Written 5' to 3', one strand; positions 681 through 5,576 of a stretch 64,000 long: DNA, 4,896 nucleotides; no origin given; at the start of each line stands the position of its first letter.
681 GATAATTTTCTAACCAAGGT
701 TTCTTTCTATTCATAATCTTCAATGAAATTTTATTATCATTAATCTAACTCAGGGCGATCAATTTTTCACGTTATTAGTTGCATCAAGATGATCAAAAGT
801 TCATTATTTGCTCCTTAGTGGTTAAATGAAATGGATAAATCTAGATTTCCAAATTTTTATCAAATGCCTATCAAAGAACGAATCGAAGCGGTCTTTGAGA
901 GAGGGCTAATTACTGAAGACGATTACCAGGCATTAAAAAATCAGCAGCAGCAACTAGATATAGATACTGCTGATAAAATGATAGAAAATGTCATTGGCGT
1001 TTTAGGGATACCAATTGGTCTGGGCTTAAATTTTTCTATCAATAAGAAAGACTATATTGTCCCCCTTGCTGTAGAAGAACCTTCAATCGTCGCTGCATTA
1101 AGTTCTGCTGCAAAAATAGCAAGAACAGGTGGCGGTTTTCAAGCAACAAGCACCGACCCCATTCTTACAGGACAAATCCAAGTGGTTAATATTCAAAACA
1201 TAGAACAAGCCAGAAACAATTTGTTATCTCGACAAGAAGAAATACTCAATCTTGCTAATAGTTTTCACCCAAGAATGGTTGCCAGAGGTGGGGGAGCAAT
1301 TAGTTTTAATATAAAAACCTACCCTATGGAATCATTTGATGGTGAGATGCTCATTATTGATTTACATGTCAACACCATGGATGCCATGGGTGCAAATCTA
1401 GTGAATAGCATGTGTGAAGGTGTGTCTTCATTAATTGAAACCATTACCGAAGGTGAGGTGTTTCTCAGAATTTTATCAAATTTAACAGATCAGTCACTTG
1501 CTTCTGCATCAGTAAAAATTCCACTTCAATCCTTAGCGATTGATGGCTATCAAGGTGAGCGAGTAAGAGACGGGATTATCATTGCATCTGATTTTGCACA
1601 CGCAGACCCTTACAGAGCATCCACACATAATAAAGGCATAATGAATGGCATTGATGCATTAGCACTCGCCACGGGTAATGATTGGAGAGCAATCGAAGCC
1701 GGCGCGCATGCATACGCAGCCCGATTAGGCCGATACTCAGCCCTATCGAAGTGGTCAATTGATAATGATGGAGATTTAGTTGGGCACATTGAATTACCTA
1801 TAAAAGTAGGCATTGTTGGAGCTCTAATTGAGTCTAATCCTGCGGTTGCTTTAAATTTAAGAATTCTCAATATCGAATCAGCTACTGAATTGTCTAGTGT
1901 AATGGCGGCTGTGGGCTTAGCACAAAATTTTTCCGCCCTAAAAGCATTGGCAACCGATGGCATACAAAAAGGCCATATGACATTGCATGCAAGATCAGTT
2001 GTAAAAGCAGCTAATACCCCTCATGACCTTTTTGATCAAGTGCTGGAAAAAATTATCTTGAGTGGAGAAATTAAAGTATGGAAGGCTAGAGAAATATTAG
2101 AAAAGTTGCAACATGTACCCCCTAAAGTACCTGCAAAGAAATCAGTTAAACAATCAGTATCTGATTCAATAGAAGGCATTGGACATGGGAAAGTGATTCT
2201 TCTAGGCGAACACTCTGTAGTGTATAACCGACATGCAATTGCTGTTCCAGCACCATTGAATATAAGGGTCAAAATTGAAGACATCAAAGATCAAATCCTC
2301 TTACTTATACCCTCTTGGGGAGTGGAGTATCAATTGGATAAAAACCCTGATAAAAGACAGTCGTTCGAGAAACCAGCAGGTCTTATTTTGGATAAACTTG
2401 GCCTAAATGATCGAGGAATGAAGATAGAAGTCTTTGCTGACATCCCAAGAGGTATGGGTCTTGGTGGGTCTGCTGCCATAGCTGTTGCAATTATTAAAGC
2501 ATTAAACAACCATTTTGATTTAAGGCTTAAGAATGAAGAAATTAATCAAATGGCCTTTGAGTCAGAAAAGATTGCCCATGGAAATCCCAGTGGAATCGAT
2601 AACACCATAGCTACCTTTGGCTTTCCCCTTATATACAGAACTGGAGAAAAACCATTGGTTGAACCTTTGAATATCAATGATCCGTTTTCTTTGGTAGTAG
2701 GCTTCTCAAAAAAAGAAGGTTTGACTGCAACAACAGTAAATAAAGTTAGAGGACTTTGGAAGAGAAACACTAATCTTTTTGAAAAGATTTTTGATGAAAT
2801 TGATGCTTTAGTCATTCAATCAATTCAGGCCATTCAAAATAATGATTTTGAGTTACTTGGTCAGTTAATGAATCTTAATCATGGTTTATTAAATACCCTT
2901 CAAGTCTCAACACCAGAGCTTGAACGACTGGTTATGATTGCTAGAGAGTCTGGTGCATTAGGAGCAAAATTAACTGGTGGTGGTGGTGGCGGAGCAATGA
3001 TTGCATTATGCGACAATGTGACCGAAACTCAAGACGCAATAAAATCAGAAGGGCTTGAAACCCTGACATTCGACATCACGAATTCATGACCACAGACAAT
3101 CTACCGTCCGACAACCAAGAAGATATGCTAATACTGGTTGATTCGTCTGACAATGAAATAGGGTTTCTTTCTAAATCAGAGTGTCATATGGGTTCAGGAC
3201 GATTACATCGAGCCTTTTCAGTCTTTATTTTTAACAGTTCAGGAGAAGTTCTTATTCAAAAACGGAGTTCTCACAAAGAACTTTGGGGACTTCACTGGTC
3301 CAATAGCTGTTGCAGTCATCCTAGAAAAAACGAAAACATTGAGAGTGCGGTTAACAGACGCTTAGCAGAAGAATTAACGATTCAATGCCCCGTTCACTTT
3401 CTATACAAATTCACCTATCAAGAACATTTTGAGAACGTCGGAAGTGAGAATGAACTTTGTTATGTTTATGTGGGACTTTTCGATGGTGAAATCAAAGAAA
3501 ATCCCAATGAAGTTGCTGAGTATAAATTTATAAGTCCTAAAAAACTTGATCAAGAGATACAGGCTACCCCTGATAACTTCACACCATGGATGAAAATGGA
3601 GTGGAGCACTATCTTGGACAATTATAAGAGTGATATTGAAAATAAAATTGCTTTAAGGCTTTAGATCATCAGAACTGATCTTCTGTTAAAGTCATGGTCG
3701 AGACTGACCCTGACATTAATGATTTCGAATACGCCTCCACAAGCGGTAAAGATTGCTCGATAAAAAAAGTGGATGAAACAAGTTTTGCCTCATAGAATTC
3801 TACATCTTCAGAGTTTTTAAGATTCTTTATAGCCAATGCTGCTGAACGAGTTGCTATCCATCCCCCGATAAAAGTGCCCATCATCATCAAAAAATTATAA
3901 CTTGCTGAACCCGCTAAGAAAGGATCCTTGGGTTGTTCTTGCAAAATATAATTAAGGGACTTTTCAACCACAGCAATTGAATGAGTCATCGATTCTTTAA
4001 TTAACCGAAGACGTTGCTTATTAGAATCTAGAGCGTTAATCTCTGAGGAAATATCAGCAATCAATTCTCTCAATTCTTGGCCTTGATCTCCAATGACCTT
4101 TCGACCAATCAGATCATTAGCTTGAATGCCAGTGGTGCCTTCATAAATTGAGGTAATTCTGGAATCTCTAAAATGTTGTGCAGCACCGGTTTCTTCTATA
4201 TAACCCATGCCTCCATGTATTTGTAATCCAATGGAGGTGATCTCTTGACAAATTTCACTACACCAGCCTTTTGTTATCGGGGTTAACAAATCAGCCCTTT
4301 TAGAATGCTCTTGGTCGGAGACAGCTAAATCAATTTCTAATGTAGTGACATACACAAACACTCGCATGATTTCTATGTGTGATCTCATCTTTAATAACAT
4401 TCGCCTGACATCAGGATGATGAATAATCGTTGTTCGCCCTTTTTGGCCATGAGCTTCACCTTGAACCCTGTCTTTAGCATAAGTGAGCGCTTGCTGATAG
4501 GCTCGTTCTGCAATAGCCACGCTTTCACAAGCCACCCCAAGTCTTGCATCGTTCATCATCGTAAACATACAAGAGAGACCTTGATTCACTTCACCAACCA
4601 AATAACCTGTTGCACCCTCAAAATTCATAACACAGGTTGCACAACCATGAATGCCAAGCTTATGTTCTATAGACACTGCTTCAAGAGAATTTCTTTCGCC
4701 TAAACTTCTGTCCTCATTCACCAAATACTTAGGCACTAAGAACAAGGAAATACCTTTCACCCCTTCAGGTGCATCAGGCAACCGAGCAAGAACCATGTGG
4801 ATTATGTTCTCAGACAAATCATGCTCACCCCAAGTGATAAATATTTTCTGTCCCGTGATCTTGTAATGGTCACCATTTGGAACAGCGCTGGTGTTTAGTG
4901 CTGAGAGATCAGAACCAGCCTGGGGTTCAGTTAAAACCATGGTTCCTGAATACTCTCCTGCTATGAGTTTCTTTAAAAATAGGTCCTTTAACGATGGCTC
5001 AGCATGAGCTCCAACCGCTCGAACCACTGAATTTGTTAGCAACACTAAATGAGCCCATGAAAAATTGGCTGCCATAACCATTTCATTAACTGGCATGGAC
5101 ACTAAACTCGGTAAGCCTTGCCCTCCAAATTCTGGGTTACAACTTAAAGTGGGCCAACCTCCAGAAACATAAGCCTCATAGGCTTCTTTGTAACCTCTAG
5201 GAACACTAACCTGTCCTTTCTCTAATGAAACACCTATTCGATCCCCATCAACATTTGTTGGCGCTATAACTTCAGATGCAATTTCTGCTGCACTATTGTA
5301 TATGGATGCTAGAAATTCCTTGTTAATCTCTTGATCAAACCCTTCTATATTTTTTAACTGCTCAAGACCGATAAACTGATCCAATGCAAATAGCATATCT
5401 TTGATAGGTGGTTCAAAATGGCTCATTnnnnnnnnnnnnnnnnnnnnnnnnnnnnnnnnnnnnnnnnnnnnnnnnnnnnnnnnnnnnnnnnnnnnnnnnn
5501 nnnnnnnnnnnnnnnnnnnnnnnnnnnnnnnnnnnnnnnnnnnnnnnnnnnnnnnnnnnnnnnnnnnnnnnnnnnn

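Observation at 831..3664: HMG-CoA reductase fused in-frame to mevalonate kinase and translationally coupled to idi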

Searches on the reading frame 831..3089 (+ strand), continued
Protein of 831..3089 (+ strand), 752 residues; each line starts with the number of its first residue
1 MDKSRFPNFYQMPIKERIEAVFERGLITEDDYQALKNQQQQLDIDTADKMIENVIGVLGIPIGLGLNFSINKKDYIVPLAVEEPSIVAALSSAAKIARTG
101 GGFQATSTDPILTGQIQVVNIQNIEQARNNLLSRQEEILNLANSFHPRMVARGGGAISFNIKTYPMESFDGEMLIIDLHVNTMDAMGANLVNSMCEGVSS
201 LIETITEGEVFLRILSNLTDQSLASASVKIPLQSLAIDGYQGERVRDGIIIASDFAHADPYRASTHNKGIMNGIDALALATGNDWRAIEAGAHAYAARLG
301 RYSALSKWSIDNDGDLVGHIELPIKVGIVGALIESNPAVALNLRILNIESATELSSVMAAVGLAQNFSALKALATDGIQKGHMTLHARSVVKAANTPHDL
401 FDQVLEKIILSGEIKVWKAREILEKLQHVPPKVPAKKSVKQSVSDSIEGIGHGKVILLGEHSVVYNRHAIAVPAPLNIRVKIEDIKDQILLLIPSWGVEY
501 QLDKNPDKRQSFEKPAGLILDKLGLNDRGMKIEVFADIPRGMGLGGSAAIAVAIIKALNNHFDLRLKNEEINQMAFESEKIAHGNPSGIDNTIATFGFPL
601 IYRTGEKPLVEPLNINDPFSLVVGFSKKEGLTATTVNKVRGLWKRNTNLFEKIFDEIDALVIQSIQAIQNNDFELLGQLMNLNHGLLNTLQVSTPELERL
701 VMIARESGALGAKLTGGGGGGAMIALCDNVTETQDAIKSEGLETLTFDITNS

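Call 85: fold_search(model_id=the predicted structure, library=pdb)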
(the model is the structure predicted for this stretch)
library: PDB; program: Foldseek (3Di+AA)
matches with E <= 10: 792; with E <= 0.001: 300
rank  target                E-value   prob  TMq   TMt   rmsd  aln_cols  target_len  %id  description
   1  9dcp_A                3.8e-38  1.00  0.47  0.80   6.5       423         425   46  Structure of PmHMGR bound to mevalonate, CoA and NAD 1 minute after reaction initiation at pH 9 (released 2026-03-18)
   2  6dio_B                1.4e-37  1.00  0.47  0.80   8.1       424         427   45  Structure of class II HMG-CoA reductase from Delftia acidovorans with NAD bound (released 2018-09-26)
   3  9dpg_A                2.7e-37  1.00  0.47  0.81   6.2       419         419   46  Structure of PmHMGR bound to mevalonate, CoA and NAD 2 minutes 20 seconds after reaction initiation at pH 9 (released 2026-04-08)
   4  8gdn_A                7.9e-37  1.00  0.47  0.81   6.3       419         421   47  Structure of PmHMGR bound to mevalonate, CoA and NAD. (released 2024-03-20)
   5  1qax_A                1.0e-36  1.00  0.47  0.80   6.7       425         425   46  TERNARY COMPLEX OF PSEUDOMONAS MEVALONII HMG-COA REDUCTASE WITH HMG-COA AND NAD+ (released 1999-06-18)
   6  6dio_C                2.3e-36  1.00  0.47  0.80   8.1       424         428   45  Structure of class II HMG-CoA reductase from Delftia acidovorans with NAD bound (released 2018-09-26)
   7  9dg2_A                2.5e-36  1.00  0.47  0.81   6.1       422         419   46  PmHMGR bound to mevalonate, CoA, and NAD, buffer-exchanged to ammonium acetate environment at pH 6.7 (released 2026-03-18)
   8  5wpk_B                2.9e-36  1.00  0.45  0.77   9.6       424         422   40  Structure of the class II 3-hydroxy-3-methylglutaryl-CoA reductase from Streptococcus pneumoniae bound to HMG-CoA and  (released 2018-04-25)
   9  3qau                  3.5e-36  1.00  0.45  0.78   7.6       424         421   39  3-Hydroxy-3-MethylGlutaryl-Coenzyme A Reductase from Streptococcus pneumoniae (released 2011-01-26)
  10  4i4b_A                4.9e-36  1.00  0.47  0.83   5.5       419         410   46  HMG-CoA Reductase from Pseudomonas mevalonii complexed with NAD and intermediate hemiacetal form of HMG-CoA (released 2013-07-17)
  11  5wpj_D                1.1e-35  1.00  0.45  0.78   7.6       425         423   39  Structure of the class II 3-hydroxy-3-methylglutaryl-CoA reductase from Streptococcus pneumoniae bound to NADPH in ope (released 2018-04-25)
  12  1t02_A                3.2e-35  1.00  0.46  0.90   3.1       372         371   49  Crystal structure of a Statin bound to class II HMG-CoA reductase (released 2004-08-03)
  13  1r31_A                1.3e-34  1.00  0.46  0.90   3.1       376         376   49  HMG-CoA reductase from Pseudomonas mevalonii complexed with HMG-CoA (released 2003-10-14)
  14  1qax_B                1.4e-34  1.00  0.46  0.90   3.1       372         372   49  TERNARY COMPLEX OF PSEUDOMONAS MEVALONII HMG-COA REDUCTASE WITH HMG-COA AND NAD+ (released 1999-06-18)
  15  6p7k                  1.7e-34  1.00  0.46  0.89   3.1       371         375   48  Structure of HMG-CoA reductase from Burkholderia cenocepacia (released 2020-04-08)
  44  2hfs_A                3.2e-23  1.00  0.36  0.79   3.6       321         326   33  Crystal structure of L. major mevalonate kinase (released 2007-04-17)
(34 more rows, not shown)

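Call 90: search_protein_families(library=pfam, proteins=[P0150, P0156, P0160, P0169, P0171, P0174, P0183, P0122, P0435], max_evalue=0.000001)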
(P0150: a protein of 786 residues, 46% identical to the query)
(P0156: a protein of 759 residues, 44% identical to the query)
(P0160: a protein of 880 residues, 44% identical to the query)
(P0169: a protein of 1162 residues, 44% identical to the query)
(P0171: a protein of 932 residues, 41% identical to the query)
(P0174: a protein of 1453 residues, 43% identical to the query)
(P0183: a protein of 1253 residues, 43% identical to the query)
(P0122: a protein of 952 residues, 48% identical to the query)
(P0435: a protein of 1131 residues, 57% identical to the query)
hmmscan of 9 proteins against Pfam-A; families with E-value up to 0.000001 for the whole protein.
P0150 (786 aa): 2 families
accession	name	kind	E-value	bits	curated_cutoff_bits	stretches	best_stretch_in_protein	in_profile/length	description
PF00368.23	HMG-CoA_red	-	5.8e-99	332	27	1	21-389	3-368/368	Hydroxymethylglutaryl-coenzyme A reductase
PF00348.22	polyprenyl_synt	-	1.2e-37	130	27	1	475-714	4-238/251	Polyprenyl synthetase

P0156 (759 aa): 1 family
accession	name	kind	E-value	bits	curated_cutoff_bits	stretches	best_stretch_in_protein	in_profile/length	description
PF00368.23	HMG-CoA_red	-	3.4e-102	342.6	27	1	17-391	4-368/368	Hydroxymethylglutaryl-coenzyme A reductase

P0160 (880 aa): 8 families
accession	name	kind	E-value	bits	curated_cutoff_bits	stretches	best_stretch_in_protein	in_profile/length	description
PF00368.23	HMG-CoA_red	-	6.1e-100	335.2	27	1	16-390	3-368/368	Hydroxymethylglutaryl-coenzyme A reductase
PF01370.27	Epimerase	-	9.7e-33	114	20.9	1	520-749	1-239/240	NAD dependent epimerase/dehydratase family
PF16363.11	GDP_Man_Dehyd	-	2.4e-19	70.4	27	1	521-831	1-322/332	GDP-mannose 4,6 dehydratase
PF01073.25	3Beta_HSD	-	5.7e-16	58.8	22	1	522-674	2-158/280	3-beta hydroxysteroid dehydrogenase/isomerase family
PF13460.12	NAD_binding_10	-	1e-12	48.7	27.2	1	524-637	1-102/184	NAD(P)H-binding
PF02719.21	Polysacc_synt_2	-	2.9e-10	40.2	20.2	1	520-630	1-125/293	Polysaccharide biosynthesis protein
PF07993.18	NAD_binding_4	-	8.4e-10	38.7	20.1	0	580-693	87-209/258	Male sterility protein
PF05368.20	NmrA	-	2.3e-08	34.5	27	1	518-590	3-78/298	NmrA-like family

P0169 (1162 aa): 3 families
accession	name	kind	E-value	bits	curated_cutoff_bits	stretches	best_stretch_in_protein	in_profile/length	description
PF00368.23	HMG-CoA_red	-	2.5e-99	333.2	27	1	15-388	4-368/368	Hydroxymethylglutaryl-coenzyme A reductase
PF00348.22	polyprenyl_synt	-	1.1e-56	192.3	27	1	473-719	4-248/251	Polyprenyl synthetase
PF00494.24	SQS_PSY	-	8.7e-53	180.1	26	1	797-1086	2-258/263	Squalene/phytoene synthase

P0171 (932 aa): 3 families
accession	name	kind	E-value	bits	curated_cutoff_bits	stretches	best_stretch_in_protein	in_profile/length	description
PF00368.23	HMG-CoA_red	-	9.6e-102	341.2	27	1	16-387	2-368/368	Hydroxymethylglutaryl-coenzyme A reductase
PF13243.12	SQHop_cyclase_C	-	1.9e-20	73.6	26.1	2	762-912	138-302/319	Squalene-hopene cyclase C-terminal domain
PF13249.12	SQHop_cyclase_N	-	1.9e-11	44.2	26.2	0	634-715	3-85/291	Squalene-hopene cyclase N-terminal domain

P0174 (1453 aa): 3 families
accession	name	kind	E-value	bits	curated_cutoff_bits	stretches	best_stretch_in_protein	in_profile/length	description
PF00368.23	HMG-CoA_red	-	1.6e-102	343.7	27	1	14-388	3-368/368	Hydroxymethylglutaryl-coenzyme A reductase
PF00348.22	polyprenyl_synt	-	7.8e-58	196.1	27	1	473-721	3-249/251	Polyprenyl synthetase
PF00494.24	SQS_PSY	-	2.7e-55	188.4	26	1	799-1088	2-260/263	Squalene/phytoene synthase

P0183 (1253 aa): 9 families
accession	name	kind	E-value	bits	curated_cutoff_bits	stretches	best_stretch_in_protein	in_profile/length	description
PF00368.23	HMG-CoA_red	-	2e-100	336.8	27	1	20-399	3-368/368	Hydroxymethylglutaryl-coenzyme A reductase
PF00494.24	SQS_PSY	-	1.7e-50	172.6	26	1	493-786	2-258/263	Squalene/phytoene synthase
PF01370.27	Epimerase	-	6e-33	114.7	20.9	1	886-1120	1-237/240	NAD dependent epimerase/dehydratase family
PF16363.11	GDP_Man_Dehyd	-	7.4e-22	78.7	27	1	887-1204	1-322/332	GDP-mannose 4,6 dehydratase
PF01073.25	3Beta_HSD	-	1.9e-17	63.7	22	1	887-1049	1-160/280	3-beta hydroxysteroid dehydrogenase/isomerase family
PF13460.12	NAD_binding_10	-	9.2e-14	52.2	27.2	1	890-1013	1-106/184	NAD(P)H-binding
PF02719.21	Polysacc_synt_2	-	5.1e-12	46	20.2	1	886-1003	1-126/293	Polysaccharide biosynthesis protein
PF05368.20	NmrA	-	6.3e-10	39.6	27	1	885-1004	4-106/298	NmrA-like family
PF07993.18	NAD_binding_4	-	5.1e-09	36.1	20.1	1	888-1066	1-209/258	Male sterility protein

P0122 (952 aa): 4 families
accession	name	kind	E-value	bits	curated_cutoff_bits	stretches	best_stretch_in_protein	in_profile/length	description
PF00368.23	HMG-CoA_red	-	1.3e-106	357.2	27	1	15-387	3-368/368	Hydroxymethylglutaryl-coenzyme A reductase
PF00293.34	NUDIX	-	5.6e-19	68.9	21.1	1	799-928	2-134/134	NUDIX domain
PF00288.32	GHMP_kinases_N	-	1.7e-17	63.8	22.3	1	513-597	3-84/87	GHMP kinases N terminal domain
PF08544.19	GHMP_kinases_C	-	4.9e-15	56.1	21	1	666-736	2-76/85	GHMP kinases C terminal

P0435 (1131 aa): 3 families
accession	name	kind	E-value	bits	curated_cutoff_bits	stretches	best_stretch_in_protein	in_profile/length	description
PF00368.23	HMG-CoA_red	-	1.9e-107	359.9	27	1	392-765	2-368/368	Hydroxymethylglutaryl-coenzyme A reductase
PF00288.32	GHMP_kinases_N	-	8.4e-28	96.9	22.3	2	900-977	11-86/87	GHMP kinases N terminal domain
PF08544.19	GHMP_kinases_C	-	2.1e-18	66.9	21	1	1046-1123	3-84/85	GHMP kinases C terminal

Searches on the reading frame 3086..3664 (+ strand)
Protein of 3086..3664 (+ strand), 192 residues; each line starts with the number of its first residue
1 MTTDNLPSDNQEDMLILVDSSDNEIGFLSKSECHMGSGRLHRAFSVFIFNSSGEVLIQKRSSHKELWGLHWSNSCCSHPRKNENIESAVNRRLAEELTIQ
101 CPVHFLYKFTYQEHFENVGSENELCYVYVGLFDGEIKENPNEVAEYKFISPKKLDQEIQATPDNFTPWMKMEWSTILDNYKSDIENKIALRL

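Call 3: search_protein_families(library=pfam, proteins=[window:3086-3664:+])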
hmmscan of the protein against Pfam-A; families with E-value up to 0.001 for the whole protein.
window:3086-3664:+ (192 aa): 1 family
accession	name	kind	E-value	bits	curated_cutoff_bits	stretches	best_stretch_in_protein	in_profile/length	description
PF00293.34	NUDIX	-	1e-18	68.1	21.1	1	40-168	2-133/134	NUDIX domain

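Call 4: search_protein_families(library=ncbifam, proteins=[window:3086-3664:+])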
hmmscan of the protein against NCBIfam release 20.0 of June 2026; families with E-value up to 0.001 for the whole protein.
window:3086-3664:+ (192 aa): 5 families
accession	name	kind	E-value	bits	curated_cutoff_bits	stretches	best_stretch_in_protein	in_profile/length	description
NF002995.0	PRK03759.1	equivalog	6.3e-50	169.4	127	1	10-174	4-170/185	isopentenyl-diphosphate Delta-isomerase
TIGR02150.1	IPP_isom_1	equivalog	2.8e-42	144.3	105.8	1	15-171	1-157/159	isopentenyl-diphosphate delta-isomerase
NF041653.1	Nud_hyd_Meth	equivalog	3.2e-13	49.8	300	1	17-172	4-156/170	Nudix hydrolase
NF011922.0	PRK15393.1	equivalog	1.3e-07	31.5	152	1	18-167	16-156/182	NUDIX hydrolase YfcD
NF006530.0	PRK08999.1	equivalog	0.00069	18.7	245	1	47-105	12-68/315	Nudix family hydrolase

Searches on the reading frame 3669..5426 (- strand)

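Call 3: search_protein_families(library=pfam, proteins=[window:3669-5426:-])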
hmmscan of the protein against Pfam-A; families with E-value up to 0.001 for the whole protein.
window:3669-5426:- (585 aa): 6 families
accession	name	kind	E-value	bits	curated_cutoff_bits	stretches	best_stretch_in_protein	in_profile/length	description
PF00441.29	Acyl-CoA_dh_1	-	2.5e-27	96.3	22.4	1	281-439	1-145/150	Acyl-CoA dehydrogenase, C-terminal domain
PF12806.12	Acyl-CoA_dh_C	-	9.9e-20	71.3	30.3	1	458-580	4-123/124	Acetyl-CoA dehydrogenase C-terminal like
PF02770.24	Acyl-CoA_dh_M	-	7.8e-13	48.9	33.3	1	163-270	2-95/97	Acyl-CoA dehydrogenase, middle domain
PF22924.1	ACOX_C_alpha1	-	2.2e-06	28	27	1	290-432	3-157/169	Acyl-CoA oxidase, C-alpha1 domain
PF08028.16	Acyl-CoA_dh_2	-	4.2e-05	24.3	22.7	1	298-431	3-132/134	Acyl-CoA dehydrogenase, C-terminal domain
PF02771.21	Acyl-CoA_dh_N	-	0.00023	21.9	22.9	1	76-158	33-113/113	Acyl-CoA dehydrogenase, N-terminal domain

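Call 62: search_protein_families(library=ncbifam, proteins=[window:3669-5426:-], max_evalue=1e-10)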
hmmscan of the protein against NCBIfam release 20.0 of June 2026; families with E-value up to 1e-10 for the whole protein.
window:3669-5426:- (585 aa): 13 families
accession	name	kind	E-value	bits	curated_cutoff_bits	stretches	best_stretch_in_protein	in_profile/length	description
NF042972.1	AcrlCoAredClosAcrC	equivalog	2.7e-46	158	640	1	80-444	39-376/378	acryloyl-CoA reductase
NF042439.1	SulpropCoADesulf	equivalog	3.2e-30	105.1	600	1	95-446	42-372/379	3-sulfinopropanoyl-CoA desulfinase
NF058590.1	AcCoDHFadEBacil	equivalog_domain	7e-30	104.1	600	1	99-571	75-540/586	acyl-CoA dehydrogenase FadE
NF043006.1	CyhCrbnylCoADH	equivalog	1.3e-29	103.3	650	1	94-445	52-376/380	cyclohexane-1-carbonyl-CoA dehydrogenase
NF008997.0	PRK12341.1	equivalog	3.6e-29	102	537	1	80-436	40-369/382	acyl-CoA dehydrogenase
NF045552.1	GlutCoADH_Des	equivalog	5.8e-27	94.9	470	1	96-434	56-370/387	glutaryl-CoA dehydrogenase Acd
NF008594.0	PRK11561.1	equivalog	2.3e-25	88.9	545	1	140-462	155-455/540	isovaleryl-CoA dehydrogenase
NF053553.1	prodigi_MBC_PigA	equivalog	1e-22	80.8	500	1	94-444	53-379/381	prodigiosin MBC biosynthesis dehydrogenase PigA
TIGR03207.1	cyc_hxne_CoA_dh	equivalog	1.8e-21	76.3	575.35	1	98-442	53-369/372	cyclohexanecarboxyl-CoA dehydrogenase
NF045652.1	ProlPCPDhRedW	equivalog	3.1e-17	62.5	650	1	99-439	53-369/376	L-prolyl-[peptidyl-carrier protein] dehydrogenase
NF049984.1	Rv1679_FadE16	equivalog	3.8e-13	49.4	600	1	80-446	27-367/371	Rv1679 family acyl-CoA dehydrogenase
NF052270.1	Staph_DH_FadE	equivalog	1e-12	47.6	600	1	147-448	126-397/400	acyl-CoA dehydrogenase FadE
NF002885.1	PRK03354.1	equivalog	2.9e-11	43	540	1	145-435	103-365/378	crotonobetainyl-CoA dehydrogenase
